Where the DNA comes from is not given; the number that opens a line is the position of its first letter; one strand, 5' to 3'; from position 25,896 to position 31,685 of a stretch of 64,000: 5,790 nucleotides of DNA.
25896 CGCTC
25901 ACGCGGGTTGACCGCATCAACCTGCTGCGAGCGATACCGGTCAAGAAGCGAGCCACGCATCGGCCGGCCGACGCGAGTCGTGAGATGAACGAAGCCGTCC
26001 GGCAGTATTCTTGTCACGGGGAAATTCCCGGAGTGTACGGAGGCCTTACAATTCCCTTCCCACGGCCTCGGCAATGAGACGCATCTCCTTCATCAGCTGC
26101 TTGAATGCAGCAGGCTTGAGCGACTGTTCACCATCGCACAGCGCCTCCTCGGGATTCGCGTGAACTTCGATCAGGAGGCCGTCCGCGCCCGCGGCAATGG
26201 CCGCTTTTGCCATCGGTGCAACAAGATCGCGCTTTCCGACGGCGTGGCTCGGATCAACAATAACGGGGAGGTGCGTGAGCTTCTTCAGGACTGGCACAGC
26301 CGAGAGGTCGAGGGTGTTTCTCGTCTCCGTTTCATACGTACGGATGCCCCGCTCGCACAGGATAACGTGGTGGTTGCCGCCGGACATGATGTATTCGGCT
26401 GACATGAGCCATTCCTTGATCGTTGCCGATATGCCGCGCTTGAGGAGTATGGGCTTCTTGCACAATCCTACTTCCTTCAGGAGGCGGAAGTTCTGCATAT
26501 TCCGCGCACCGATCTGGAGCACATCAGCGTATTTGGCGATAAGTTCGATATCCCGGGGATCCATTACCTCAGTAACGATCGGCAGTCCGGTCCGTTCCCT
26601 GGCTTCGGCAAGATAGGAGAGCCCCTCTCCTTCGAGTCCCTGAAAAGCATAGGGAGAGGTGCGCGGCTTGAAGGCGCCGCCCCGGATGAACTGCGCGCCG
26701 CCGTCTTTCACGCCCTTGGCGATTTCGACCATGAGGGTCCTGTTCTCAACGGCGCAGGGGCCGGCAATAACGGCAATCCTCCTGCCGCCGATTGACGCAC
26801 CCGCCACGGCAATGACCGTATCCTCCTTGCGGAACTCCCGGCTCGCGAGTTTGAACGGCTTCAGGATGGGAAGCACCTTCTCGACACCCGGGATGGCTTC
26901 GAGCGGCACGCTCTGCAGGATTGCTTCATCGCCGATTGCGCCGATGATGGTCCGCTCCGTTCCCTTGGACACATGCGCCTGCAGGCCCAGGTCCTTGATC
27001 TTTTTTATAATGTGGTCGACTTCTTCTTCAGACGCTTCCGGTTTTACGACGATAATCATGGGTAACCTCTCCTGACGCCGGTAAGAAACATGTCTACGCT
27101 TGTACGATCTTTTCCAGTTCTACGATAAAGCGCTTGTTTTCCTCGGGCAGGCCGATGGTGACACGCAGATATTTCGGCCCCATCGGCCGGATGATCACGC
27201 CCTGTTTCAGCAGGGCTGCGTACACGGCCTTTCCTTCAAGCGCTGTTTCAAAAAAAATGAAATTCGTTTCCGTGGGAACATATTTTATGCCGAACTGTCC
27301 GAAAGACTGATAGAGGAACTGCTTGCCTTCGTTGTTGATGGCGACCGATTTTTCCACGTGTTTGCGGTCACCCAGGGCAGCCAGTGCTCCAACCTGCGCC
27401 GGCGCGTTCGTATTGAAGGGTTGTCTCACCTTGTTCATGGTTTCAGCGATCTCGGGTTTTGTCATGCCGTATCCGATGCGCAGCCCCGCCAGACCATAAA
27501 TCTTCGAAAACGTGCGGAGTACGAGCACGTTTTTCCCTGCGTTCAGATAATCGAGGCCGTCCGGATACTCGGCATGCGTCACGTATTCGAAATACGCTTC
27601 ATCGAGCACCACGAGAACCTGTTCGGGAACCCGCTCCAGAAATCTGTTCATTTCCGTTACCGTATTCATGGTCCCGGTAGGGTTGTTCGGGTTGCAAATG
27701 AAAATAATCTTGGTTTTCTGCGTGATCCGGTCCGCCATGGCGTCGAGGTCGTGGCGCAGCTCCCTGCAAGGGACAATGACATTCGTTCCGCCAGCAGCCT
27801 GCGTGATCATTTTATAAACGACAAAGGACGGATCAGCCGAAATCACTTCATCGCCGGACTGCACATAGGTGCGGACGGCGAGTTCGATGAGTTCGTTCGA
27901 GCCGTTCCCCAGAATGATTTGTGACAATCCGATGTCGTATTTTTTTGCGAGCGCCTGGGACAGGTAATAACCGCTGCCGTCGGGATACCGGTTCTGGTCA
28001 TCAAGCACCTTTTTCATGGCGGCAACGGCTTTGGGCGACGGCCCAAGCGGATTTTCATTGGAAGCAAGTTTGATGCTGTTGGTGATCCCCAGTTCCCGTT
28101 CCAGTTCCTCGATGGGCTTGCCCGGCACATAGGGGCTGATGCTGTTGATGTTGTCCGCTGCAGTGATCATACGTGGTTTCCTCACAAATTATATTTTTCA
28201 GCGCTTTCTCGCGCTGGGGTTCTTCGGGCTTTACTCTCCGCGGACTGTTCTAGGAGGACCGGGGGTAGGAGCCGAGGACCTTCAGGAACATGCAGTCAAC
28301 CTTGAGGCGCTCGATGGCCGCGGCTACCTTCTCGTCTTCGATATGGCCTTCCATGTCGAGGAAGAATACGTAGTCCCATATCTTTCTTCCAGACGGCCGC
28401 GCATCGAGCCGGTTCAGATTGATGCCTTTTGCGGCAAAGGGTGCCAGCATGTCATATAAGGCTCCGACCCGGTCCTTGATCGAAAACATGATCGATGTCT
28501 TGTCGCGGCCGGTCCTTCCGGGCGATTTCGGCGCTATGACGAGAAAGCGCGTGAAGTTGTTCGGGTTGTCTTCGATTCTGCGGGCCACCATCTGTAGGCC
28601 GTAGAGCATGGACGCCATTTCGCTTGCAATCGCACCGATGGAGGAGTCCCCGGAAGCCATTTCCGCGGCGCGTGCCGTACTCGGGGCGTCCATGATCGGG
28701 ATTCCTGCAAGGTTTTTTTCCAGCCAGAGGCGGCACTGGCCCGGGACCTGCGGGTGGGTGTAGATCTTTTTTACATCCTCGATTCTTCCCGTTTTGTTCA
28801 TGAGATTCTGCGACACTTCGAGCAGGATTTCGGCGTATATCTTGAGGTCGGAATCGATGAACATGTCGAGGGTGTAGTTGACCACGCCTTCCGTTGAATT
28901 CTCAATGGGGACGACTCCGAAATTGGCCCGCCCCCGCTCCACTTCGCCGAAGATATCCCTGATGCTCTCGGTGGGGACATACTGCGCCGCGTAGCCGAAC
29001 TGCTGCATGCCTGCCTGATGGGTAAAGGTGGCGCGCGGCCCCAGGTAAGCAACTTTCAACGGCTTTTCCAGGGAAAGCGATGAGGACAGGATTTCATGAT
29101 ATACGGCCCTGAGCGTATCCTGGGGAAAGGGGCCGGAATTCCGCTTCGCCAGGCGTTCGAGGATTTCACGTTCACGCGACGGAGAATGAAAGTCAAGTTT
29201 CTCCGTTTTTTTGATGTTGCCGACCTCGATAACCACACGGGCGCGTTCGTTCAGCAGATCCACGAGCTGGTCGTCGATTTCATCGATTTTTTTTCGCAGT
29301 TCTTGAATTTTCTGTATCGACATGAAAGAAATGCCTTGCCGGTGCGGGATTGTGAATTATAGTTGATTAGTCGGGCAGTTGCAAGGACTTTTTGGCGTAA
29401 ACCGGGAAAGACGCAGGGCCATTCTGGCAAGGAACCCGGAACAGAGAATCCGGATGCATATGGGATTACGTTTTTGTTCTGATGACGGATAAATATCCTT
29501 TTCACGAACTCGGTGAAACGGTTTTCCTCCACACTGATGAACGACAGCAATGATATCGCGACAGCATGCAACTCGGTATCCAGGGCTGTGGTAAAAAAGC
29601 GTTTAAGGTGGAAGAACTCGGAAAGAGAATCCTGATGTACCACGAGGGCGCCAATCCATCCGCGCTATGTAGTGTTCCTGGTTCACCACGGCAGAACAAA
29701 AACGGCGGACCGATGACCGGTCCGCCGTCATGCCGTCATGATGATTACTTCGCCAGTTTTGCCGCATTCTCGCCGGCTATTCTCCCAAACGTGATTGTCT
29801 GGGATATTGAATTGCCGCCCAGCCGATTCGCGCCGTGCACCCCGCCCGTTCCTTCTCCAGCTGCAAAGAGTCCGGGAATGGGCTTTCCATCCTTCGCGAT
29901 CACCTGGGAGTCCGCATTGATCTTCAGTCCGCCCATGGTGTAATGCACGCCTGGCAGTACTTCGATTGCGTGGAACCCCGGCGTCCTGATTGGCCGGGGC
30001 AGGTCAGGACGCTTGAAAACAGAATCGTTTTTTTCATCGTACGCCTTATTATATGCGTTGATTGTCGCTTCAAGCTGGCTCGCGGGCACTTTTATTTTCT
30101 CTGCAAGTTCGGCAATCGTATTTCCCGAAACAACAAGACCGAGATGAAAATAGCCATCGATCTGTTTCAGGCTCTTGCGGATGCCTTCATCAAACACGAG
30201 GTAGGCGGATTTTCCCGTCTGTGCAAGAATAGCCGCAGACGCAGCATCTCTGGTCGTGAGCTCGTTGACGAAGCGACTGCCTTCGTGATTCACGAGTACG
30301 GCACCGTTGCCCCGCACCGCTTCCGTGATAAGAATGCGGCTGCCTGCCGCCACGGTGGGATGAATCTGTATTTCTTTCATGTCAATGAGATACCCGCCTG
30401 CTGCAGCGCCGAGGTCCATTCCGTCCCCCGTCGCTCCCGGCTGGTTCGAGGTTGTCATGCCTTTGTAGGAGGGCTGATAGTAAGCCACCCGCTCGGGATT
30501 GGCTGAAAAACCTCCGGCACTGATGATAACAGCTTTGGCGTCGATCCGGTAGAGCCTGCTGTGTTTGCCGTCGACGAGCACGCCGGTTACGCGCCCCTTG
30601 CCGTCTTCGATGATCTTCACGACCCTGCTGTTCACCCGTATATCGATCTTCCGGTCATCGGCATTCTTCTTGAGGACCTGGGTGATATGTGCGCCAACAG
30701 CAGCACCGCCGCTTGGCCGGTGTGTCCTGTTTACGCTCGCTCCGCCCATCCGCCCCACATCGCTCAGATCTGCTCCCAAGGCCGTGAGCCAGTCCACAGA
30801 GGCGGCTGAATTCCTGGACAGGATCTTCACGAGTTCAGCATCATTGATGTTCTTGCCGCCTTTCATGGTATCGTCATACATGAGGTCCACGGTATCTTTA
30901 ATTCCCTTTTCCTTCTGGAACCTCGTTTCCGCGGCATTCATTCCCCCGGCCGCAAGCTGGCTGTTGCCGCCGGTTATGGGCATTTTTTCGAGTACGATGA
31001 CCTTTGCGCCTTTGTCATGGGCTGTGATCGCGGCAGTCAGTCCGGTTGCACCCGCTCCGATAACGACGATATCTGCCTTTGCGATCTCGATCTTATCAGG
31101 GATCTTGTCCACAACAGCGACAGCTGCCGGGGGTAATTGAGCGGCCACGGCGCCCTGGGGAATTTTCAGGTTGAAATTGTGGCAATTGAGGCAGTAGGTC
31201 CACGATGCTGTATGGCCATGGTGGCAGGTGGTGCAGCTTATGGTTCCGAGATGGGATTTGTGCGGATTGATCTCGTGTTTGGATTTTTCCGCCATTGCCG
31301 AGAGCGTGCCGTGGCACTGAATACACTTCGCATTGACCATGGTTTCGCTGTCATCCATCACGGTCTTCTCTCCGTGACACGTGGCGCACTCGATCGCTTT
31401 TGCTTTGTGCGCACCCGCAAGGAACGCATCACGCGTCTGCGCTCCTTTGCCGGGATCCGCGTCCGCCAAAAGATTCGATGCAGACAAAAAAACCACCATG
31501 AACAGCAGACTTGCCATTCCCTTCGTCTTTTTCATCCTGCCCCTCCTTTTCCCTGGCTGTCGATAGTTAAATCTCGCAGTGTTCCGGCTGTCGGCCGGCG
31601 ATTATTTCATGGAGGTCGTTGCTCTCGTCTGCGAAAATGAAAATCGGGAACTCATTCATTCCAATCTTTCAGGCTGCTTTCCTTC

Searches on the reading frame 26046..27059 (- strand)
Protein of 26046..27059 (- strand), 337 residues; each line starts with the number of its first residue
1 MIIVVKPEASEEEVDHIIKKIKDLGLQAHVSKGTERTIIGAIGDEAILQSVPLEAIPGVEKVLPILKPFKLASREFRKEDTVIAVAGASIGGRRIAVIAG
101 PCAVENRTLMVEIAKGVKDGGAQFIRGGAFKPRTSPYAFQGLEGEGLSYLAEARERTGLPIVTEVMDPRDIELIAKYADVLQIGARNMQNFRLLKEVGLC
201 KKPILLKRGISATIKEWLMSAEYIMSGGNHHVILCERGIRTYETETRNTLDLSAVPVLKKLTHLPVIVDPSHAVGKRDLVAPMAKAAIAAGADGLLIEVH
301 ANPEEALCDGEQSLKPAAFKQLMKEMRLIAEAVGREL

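Call 35: search_protein_families(library=pfam, proteins=[window:26046-27059:-], max_evalue=0.00001)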
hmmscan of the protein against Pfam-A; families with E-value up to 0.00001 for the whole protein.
window:26046-27059:- (337 aa): 3 families
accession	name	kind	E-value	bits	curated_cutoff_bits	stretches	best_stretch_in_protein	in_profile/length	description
PF00793.26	DAHP_synth_1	-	2.5e-85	286.1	25.5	1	91-327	13-265/270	DAHP synthetase I family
PF18152.6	DAHP_snth_FXD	-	6.1e-25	87.3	27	1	1-67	1-67/67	DAHP synthase ferredoxin-like domain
PF03102.20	NeuB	-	6.2e-11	42.7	22.1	1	144-335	55-238/241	NeuB family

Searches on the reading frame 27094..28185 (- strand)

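Call 35: search_protein_families(library=pfam, proteins=[window:27094-28185:-], max_evalue=0.00001)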
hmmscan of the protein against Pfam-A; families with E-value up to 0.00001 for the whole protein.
window:27094-28185:- (363 aa): 3 families
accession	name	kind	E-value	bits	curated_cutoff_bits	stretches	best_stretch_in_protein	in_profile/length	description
PF00155.27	Aminotran_1_2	-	5.4e-57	194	19.7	1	36-352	2-356/361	Aminotransferase class I and II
PF00266.25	Aminotran_5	-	3.4e-06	26.7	21.5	1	89-197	63-177/371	Aminotransferase class-V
PF04864.19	Alliinase_C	-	4.6e-06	26.2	22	1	90-250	69-217/363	Allinase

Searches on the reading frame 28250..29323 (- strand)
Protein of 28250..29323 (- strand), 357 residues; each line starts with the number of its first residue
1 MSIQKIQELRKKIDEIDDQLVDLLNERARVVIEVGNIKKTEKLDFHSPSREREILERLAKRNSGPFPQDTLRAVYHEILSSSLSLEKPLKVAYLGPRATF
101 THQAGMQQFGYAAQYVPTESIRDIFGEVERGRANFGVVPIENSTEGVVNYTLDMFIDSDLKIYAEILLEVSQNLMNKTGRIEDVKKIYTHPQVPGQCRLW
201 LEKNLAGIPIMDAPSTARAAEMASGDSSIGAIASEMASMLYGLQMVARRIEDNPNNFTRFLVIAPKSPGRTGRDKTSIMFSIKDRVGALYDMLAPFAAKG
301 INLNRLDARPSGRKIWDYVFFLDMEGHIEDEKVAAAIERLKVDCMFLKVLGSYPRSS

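Call 35: search_protein_families(library=pfam, proteins=[window:28250-29323:-], max_evalue=0.00001)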
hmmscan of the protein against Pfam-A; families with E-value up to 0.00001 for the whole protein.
window:28250-29323:- (357 aa): 3 families
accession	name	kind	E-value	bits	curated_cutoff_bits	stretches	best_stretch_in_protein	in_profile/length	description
PF00800.23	PDT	-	9.7e-62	208.4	25.2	1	91-266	1-179/181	Prephenate dehydratase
PF01817.26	CM_2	-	1.1e-23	83.7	27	1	9-87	1-80/80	Chorismate mutase type II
PF01842.31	ACT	-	4e-11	42.9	27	1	276-340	1-64/66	ACT domain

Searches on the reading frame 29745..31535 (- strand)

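Call 35: search_protein_families(library=pfam, proteins=[window:29745-31535:-], max_evalue=0.00001)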
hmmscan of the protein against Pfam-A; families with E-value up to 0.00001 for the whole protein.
window:29745-31535:- (596 aa): 10 families
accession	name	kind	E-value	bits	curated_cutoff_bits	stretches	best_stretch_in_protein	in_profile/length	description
PF00890.30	FAD_binding_2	-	1.2e-91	308.5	20.4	1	155-577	1-414/414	FAD binding domain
PF14537.11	Cytochrom_c3_2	-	1e-18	68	25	1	42-120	1-79/79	Cytochrome c3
PF03486.20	HI0933_like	-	1.3e-12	48.2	50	1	155-207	2-55/244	HI0933-like protein Rossmann domain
PF01266.30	DAO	-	4.1e-12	46.7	27.9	1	155-345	1-207/353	FAD dependent oxidoreductase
PF12831.13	FAD_oxidored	-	9.3e-12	45.4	27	1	155-337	1-141/416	FAD dependent oxidoreductase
PF01946.23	Thi4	-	4.1e-10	39.7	26.2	1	146-233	10-96/235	Thi4 family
PF07992.20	Pyr_redox_2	-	2.6e-09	37.4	26.1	0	154-212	143-198/291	Pyridine nucleotide-disulphide oxidoreductase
PF00070.33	Pyr_redox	-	8.9e-09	36.2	22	0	279-321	37-79/82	Pyridine nucleotide-disulphide oxidoreductase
PF01494.25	FAD_binding_3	-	7.5e-08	32.4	22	1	154-363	2-180/349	FAD binding domain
PF13450.12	NAD_binding_8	-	2.1e-06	28.4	21.9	1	158-192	1-35/68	NAD(P)-binding Rossmann-like domain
